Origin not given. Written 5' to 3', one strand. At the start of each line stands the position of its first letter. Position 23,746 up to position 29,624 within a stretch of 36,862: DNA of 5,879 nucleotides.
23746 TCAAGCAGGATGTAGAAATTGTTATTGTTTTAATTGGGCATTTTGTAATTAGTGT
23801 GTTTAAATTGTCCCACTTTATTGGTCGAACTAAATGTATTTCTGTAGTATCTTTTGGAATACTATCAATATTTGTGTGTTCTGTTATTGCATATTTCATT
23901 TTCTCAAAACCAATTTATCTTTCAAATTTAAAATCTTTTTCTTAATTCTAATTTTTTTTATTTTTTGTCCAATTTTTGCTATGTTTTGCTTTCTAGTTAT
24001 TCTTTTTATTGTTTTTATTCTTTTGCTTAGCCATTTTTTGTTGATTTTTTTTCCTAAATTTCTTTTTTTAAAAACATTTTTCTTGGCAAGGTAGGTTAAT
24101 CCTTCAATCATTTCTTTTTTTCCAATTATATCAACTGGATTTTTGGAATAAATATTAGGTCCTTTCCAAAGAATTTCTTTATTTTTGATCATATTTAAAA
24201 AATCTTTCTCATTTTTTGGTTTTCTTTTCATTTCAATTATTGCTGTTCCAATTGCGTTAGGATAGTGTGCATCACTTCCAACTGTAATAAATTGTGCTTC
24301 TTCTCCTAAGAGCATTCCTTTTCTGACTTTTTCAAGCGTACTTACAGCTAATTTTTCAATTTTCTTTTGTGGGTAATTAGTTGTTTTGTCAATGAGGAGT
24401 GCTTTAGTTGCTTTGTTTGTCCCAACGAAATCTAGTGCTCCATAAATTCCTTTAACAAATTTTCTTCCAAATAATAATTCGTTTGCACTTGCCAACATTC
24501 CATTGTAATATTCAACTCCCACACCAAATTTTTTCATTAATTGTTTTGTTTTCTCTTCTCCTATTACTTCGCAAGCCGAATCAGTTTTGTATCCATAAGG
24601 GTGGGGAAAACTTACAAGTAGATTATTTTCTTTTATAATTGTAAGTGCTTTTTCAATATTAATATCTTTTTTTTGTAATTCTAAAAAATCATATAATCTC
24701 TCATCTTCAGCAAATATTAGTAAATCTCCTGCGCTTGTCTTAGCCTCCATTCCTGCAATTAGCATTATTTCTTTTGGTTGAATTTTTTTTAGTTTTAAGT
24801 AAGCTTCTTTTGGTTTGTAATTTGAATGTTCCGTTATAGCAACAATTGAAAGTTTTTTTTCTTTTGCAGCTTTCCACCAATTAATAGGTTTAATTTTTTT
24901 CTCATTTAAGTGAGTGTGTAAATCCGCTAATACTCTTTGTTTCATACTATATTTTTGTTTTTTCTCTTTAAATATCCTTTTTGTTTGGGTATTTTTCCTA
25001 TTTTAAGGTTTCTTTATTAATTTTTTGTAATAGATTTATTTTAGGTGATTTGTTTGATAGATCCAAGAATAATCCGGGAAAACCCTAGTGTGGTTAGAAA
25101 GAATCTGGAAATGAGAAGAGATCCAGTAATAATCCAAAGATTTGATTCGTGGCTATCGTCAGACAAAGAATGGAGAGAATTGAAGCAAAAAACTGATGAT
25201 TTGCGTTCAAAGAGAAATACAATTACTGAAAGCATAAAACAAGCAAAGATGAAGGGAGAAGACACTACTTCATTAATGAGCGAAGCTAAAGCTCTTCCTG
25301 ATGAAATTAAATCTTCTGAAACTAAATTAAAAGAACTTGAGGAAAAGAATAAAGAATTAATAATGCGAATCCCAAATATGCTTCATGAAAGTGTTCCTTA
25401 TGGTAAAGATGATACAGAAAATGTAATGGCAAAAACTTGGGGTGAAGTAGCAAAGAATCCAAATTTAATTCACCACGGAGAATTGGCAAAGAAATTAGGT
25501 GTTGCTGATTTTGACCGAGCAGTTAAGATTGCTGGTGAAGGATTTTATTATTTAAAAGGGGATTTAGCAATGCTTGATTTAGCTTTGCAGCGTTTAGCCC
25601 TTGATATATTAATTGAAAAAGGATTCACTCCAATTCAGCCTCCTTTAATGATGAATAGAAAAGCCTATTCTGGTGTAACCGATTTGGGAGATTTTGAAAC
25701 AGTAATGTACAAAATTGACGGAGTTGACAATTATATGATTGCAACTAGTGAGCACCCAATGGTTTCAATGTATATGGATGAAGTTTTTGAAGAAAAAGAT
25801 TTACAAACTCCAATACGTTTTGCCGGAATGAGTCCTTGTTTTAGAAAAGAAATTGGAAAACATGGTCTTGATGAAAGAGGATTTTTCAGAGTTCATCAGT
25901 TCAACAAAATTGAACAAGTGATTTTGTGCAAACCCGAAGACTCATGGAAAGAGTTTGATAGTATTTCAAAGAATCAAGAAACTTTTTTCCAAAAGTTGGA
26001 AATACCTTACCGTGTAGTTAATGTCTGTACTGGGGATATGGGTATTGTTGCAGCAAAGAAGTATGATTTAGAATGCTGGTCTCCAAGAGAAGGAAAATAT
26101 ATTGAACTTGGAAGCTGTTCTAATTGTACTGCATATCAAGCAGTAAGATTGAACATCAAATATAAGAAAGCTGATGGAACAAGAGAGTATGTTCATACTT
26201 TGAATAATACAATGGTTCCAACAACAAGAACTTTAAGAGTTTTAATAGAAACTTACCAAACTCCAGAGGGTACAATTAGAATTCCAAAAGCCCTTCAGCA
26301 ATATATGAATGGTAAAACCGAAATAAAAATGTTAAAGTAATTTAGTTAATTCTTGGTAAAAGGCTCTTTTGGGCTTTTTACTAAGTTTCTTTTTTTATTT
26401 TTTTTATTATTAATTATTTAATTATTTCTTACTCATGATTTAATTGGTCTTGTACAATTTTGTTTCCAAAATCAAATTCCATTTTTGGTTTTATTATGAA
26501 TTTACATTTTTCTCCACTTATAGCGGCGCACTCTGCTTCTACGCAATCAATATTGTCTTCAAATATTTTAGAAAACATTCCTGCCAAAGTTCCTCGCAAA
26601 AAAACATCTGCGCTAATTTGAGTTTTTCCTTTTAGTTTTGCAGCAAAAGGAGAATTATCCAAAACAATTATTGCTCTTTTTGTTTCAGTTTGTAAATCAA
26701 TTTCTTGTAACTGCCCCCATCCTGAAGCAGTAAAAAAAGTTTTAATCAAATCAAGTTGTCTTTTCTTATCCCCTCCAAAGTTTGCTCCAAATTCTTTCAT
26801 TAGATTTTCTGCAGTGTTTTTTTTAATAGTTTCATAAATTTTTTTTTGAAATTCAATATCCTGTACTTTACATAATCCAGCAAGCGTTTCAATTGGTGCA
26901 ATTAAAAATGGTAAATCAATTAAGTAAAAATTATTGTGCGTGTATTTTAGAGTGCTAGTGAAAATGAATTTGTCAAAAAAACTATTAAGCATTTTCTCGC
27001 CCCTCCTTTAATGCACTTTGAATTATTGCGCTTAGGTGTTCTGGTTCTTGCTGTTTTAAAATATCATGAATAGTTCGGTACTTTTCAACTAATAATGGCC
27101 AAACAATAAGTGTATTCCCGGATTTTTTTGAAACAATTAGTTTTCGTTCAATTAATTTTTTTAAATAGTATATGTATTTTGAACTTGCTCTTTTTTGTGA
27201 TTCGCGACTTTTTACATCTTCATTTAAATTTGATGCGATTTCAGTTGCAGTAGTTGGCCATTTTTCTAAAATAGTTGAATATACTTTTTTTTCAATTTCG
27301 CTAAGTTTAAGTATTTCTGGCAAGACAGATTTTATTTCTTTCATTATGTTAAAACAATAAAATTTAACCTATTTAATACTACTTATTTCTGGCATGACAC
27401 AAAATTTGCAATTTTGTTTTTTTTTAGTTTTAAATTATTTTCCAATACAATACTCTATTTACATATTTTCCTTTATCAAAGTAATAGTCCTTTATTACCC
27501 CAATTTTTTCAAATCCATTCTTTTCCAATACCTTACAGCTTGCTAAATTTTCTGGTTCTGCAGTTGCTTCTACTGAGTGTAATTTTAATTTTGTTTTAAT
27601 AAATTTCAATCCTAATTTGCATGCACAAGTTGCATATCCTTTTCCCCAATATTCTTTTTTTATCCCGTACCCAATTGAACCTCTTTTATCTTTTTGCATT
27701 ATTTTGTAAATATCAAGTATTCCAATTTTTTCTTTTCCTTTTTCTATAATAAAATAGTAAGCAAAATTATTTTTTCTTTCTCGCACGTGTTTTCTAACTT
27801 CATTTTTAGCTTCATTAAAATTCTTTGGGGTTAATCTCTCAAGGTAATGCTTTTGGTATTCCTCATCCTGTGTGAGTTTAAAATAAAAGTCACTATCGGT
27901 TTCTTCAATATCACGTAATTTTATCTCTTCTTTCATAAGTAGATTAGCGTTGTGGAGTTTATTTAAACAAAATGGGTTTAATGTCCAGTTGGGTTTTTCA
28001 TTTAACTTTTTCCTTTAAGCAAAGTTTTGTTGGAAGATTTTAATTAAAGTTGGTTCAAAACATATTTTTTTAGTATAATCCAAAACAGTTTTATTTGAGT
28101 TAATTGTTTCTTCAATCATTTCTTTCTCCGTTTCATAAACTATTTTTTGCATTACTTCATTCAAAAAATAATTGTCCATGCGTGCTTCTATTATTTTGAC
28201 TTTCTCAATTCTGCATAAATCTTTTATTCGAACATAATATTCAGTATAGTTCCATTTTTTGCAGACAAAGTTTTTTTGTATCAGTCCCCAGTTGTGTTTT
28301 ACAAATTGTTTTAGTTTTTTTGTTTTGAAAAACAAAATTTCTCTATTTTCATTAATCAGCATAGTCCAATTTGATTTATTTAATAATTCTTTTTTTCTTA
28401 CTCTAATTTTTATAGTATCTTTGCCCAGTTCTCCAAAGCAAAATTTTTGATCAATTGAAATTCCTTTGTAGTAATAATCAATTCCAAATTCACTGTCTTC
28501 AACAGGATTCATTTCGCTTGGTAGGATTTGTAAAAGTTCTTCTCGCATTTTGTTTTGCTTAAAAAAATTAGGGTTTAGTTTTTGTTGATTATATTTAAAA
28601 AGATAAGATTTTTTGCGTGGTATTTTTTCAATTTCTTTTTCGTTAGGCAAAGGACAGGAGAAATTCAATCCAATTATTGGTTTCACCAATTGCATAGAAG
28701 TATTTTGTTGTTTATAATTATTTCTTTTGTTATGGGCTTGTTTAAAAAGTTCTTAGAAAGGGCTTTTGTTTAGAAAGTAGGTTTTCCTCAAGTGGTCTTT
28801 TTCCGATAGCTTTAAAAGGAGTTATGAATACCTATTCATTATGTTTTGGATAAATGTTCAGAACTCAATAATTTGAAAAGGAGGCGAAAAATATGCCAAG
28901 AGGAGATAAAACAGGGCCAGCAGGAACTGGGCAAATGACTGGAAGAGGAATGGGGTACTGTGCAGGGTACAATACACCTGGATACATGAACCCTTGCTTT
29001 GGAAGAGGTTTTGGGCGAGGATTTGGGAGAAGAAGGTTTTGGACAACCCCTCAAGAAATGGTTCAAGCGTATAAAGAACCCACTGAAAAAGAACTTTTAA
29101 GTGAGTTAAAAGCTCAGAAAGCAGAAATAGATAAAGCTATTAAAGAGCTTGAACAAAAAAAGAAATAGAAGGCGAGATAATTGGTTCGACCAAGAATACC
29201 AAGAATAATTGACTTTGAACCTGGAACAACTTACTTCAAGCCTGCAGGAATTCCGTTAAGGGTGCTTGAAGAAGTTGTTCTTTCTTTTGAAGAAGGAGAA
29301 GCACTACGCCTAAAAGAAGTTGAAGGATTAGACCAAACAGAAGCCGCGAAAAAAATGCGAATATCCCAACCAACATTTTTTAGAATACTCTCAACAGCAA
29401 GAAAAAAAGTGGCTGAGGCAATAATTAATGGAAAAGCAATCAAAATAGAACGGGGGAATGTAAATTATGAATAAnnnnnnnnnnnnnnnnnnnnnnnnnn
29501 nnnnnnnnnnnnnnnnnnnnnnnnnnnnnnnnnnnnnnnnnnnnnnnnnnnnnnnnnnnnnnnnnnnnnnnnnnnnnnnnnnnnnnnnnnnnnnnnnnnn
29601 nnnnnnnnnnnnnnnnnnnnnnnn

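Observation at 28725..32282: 3.54-kb cargo-carrying transposon with perfect 18-bp IRs and a 9-bp TSD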

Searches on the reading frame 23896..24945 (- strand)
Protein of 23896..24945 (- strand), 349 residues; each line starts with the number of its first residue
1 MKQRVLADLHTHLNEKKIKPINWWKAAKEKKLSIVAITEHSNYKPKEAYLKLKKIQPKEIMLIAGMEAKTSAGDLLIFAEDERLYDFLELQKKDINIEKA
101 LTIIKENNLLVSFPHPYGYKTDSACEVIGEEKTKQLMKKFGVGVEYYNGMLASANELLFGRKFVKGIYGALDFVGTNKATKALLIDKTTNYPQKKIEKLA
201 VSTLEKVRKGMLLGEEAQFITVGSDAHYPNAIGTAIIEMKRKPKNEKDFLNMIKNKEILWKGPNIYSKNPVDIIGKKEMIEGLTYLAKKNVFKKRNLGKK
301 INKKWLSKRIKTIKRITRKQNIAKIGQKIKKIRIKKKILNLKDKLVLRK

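Call 77: search_protein_families(library=pfam, proteins=[window:23896-24945:-], max_evalue=0.00001)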
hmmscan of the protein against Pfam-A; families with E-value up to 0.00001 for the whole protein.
window:23896-24945:- (349 aa): 2 families
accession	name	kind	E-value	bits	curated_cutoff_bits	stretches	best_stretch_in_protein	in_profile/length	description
PF13263.12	PHP_C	-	8.3e-07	28.9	21.3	1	221-257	19-55/56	PHP-associated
PF02811.25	PHP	-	8.9e-06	26.6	26.4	0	15-88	12-88/164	PHP domain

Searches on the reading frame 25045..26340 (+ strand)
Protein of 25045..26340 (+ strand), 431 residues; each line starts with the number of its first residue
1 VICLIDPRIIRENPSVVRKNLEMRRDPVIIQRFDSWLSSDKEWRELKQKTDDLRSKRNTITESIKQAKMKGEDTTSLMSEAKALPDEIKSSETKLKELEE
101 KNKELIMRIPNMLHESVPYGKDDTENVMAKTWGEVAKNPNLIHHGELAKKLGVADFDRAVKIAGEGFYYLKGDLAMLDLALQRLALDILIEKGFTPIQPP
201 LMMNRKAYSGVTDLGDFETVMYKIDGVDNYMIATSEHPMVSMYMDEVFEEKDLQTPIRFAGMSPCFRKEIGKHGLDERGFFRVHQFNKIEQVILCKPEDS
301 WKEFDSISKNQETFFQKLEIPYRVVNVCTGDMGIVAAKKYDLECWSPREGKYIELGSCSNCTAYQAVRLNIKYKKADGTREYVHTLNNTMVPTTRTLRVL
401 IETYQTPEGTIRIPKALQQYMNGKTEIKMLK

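Call 77: search_protein_families(library=pfam, proteins=[window:25045-26340:+], max_evalue=0.00001)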
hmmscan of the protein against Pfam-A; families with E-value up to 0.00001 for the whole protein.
window:25045-26340:+ (431 aa): 2 families
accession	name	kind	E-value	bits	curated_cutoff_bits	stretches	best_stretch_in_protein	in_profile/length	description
PF00587.30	tRNA-synt_2b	-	4.4e-39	134.8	29.3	1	228-404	10-179/179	tRNA synthetase class II core domain (G, H, P, S and T)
PF02403.27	Seryl_tRNA_N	-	2.7e-25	89.2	28.2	1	5-112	2-107/108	Seryl-tRNA synthetase N-terminal domain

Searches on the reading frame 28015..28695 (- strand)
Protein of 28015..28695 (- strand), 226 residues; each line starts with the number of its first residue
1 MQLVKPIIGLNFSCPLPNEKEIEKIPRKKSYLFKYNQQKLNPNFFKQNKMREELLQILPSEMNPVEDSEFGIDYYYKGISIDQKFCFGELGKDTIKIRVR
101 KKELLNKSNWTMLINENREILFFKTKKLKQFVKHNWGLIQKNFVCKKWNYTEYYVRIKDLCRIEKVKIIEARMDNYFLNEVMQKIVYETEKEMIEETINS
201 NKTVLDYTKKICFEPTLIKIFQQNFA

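Call 4: search_protein_families(library=pfam, proteins=[window:28015-28695:-], max_evalue=0.01)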
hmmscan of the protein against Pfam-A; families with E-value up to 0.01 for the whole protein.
window:28015-28695:- (226 aa): 0 families

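Call 12: search_protein_families(library=ncbifam, proteins=[window:28015-28695:-], max_evalue=0.01)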
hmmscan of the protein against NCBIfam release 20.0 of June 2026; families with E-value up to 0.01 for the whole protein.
window:28015-28695:- (226 aa): 0 families

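Call 51: find_encoding_contigs(protein=window:28015-28695:-, flank=6000, max_places=10)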
Protein window:28015-28695:- (226 aa): no gene with exactly this product is on record in the collection.

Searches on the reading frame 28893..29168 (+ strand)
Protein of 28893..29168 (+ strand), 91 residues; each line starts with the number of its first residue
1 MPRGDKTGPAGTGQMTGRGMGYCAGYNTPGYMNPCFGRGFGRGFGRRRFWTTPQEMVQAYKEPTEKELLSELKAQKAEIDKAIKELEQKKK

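Call 4: search_protein_families(library=pfam, proteins=[window:28893-29168:+], max_evalue=0.01)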
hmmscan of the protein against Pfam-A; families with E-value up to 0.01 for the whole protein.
window:28893-29168:+ (91 aa): 1 family
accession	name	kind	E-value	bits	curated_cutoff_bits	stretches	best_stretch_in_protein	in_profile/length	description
PF17253.7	DUF5320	-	9.4e-23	81.7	27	1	1-87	1-93/99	Family of unknown function (DUF5320)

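Call 12: search_protein_families(library=ncbifam, proteins=[window:28893-29168:+], max_evalue=0.01)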
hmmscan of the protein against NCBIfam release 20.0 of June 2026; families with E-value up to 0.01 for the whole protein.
window:28893-29168:+ (91 aa): 0 families

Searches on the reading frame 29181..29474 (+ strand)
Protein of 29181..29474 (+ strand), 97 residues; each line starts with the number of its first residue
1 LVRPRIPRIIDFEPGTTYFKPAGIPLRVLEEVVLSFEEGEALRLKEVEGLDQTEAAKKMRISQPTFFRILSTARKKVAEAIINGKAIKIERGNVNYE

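Call 4: search_protein_families(library=pfam, proteins=[window:29181-29474:+], max_evalue=0.01)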
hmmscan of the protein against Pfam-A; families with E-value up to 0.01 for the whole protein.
window:29181-29474:+ (97 aa): 6 families
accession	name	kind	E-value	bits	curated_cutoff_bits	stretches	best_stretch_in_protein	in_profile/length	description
PF02001.22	DUF134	-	3.8e-23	82.3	27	1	2-94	5-95/98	Protein of unknown function DUF134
PF08281.18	Sigma70_r4_2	-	0.0001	22.3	25.7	1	35-76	12-53/54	Sigma-70, region 4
PF13551.12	HTH_29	-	0.00026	21.5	28.1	1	46-92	8-55/64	Winged helix-turn helix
PF07638.17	Sigma70_ECF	-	0.0023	18.3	21.1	1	37-80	139-182/185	ECF sigma factor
PF13384.12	HTH_23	-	0.0027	17.9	24.6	1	41-72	10-40/50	Homeodomain-like domain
PF16190.11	E1_FCCH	-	0.0032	17.9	29.5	1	28-72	8-54/70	Ubiquitin-activating enzyme E1 FCCH domain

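Call 12: search_protein_families(library=ncbifam, proteins=[window:29181-29474:+], max_evalue=0.01)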
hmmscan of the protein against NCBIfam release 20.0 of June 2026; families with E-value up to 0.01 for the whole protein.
window:29181-29474:+ (97 aa): 4 families
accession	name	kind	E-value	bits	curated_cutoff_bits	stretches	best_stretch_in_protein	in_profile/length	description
NF003257.0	PRK04217.1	equivalog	2.2e-19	69.6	115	1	3-93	11-103/110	hypothetical protein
TIGR02937.1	sigma70-ECF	superfamily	4e-05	23.3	42.9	1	35-80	119-164/165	sigma-70 family RNA polymerase sigma factor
NF058625.1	sigma_PG0214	equivalog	0.00025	20.8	130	1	38-86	118-166/170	GFO_1088 family ECF-type sigma factor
TIGR02959.1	SigZ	equivalog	0.0014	18.5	168.65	1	34-91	101-158/170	RNA polymerase sigma factor SigZ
